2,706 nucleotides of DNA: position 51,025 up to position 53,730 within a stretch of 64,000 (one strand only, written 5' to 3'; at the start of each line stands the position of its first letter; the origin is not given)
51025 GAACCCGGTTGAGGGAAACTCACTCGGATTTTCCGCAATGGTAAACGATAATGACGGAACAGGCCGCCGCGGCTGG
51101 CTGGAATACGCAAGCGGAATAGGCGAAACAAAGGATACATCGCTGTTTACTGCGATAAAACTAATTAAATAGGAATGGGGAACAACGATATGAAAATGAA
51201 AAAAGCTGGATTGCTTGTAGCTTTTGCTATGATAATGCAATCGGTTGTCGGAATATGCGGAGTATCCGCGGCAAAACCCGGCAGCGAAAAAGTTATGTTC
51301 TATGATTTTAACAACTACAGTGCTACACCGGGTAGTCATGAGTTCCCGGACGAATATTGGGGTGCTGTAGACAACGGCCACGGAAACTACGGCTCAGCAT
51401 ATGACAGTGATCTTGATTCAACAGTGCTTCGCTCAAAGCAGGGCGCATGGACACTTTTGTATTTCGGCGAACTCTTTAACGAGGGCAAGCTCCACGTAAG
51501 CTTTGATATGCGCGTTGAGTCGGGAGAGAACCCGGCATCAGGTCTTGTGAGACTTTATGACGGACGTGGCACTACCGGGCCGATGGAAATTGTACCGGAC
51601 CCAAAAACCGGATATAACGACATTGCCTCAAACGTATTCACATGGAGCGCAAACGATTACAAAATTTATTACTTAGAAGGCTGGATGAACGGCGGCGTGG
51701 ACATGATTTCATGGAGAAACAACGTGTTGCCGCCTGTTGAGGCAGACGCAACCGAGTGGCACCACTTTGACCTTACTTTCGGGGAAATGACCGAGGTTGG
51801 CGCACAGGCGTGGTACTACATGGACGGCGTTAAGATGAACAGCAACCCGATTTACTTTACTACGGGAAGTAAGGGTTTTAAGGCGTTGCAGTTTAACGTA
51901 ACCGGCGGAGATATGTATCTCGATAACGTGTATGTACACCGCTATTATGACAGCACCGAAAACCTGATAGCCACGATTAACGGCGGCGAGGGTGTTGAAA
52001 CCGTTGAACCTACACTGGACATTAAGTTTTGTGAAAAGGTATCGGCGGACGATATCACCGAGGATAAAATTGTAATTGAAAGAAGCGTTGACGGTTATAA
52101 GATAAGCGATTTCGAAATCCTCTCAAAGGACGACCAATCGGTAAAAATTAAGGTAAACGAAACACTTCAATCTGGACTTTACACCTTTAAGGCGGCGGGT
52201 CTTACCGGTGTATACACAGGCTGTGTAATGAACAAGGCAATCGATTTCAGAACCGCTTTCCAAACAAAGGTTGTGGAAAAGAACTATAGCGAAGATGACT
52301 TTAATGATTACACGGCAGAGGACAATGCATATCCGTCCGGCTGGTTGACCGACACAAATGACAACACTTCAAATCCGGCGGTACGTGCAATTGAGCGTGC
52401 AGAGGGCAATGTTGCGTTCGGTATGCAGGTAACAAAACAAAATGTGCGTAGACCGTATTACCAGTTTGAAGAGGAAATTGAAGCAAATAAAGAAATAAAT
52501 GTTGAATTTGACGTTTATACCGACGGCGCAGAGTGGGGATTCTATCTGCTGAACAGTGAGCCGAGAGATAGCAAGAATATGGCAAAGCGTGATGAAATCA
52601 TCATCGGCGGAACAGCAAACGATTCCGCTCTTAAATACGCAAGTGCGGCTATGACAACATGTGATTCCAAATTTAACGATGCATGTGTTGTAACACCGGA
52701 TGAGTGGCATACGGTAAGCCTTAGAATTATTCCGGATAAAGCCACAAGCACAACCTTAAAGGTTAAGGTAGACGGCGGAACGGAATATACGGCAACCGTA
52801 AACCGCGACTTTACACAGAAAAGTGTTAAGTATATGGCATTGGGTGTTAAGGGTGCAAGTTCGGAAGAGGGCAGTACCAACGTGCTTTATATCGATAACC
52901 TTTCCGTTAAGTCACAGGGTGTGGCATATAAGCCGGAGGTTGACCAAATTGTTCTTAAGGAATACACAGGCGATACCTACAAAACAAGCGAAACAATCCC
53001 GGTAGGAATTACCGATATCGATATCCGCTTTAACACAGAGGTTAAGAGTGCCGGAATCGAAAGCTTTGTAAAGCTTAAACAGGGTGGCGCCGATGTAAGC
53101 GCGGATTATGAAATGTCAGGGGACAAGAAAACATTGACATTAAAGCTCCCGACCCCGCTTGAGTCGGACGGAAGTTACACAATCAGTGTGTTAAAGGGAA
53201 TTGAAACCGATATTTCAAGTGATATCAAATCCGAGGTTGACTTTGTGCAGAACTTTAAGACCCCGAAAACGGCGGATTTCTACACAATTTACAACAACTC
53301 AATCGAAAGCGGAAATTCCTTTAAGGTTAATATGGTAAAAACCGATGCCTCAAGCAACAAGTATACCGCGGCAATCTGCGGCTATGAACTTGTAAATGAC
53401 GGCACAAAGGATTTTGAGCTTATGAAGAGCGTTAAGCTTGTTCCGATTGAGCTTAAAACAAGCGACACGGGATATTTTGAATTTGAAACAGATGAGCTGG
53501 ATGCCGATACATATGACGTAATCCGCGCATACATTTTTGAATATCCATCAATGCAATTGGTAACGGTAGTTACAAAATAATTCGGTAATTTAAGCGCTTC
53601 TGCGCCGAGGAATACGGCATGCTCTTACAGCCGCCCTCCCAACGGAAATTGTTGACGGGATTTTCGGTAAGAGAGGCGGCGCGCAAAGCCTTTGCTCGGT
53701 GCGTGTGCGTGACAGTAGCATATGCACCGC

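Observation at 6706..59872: Two permuted paralogous surface-glycan loci sit side by side and fill about 50 kb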

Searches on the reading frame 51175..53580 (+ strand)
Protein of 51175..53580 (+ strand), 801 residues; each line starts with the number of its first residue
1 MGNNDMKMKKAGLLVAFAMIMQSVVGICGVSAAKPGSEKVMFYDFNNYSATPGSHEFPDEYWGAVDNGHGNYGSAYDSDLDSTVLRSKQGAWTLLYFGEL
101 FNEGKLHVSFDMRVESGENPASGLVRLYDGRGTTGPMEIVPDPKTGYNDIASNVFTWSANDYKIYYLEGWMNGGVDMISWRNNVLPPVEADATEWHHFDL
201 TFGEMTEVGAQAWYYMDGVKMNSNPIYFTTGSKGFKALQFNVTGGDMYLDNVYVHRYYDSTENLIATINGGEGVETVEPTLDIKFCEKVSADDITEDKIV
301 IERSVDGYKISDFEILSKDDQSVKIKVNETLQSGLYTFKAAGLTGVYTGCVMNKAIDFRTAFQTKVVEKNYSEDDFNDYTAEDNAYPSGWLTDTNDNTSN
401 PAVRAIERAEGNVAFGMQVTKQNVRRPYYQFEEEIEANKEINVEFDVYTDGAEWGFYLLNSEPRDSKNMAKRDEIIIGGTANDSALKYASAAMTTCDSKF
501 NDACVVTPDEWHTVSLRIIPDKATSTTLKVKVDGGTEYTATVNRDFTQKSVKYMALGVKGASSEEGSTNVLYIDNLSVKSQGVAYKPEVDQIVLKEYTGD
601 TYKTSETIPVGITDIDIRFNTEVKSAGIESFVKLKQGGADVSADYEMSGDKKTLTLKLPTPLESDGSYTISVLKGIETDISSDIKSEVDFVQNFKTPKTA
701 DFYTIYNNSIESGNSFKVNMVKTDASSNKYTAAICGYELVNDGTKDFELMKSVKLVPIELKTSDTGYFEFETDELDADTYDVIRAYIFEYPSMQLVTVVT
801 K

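Call 5: search_protein_families(library=pfam, proteins=[window:51175-53580:+], max_evalue=0.01)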
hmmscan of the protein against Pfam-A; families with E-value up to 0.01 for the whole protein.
window:51175-53580:+ (801 aa): 1 family
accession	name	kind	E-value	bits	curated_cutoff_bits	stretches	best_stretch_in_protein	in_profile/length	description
PF13205.12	Big_5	-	1.8e-06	29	23.6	1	613-694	23-103/105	Bacterial Ig-like domain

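Call 8: search_protein_families(library=ncbifam, proteins=[window:51175-53580:+], max_evalue=0.01)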
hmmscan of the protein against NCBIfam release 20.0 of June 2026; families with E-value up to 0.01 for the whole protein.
window:51175-53580:+ (801 aa): 0 families

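Call 76: search_solved_structures(query=A6, max_evalue=1)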
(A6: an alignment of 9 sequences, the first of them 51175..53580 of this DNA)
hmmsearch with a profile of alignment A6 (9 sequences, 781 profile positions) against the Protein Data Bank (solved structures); distinct sequences matched with E-value up to 1: 3.
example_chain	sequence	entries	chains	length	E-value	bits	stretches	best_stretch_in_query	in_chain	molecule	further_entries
3flp_A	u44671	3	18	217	0.23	13.1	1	163-214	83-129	SAP-like pentraxin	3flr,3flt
5hon_A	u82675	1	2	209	0.27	12.9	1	117-212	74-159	Extracellular arabinanase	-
5mqr_A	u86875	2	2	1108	0.6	11.8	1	175-228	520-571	Beta-L-arabinobiosidase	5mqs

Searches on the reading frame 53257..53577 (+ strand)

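Call 82: search_protein_families(library=ncbifam, proteins=[window:53257-53577:+], max_evalue=1)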
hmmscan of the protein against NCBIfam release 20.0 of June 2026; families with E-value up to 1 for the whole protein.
seq(107 aa): 1 family
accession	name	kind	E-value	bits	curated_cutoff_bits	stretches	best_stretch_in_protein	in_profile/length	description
NF002647.0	PRK02318.1-3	equivalog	0.012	14.9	357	1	20-91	210-282/384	mannitol-1-phosphate 5-dehydrogenase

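Call 83: search_protein_families(library=pfam, proteins=[window:53257-53577:+], max_evalue=1)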
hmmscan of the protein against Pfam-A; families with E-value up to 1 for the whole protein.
seq(107 aa): 0 families
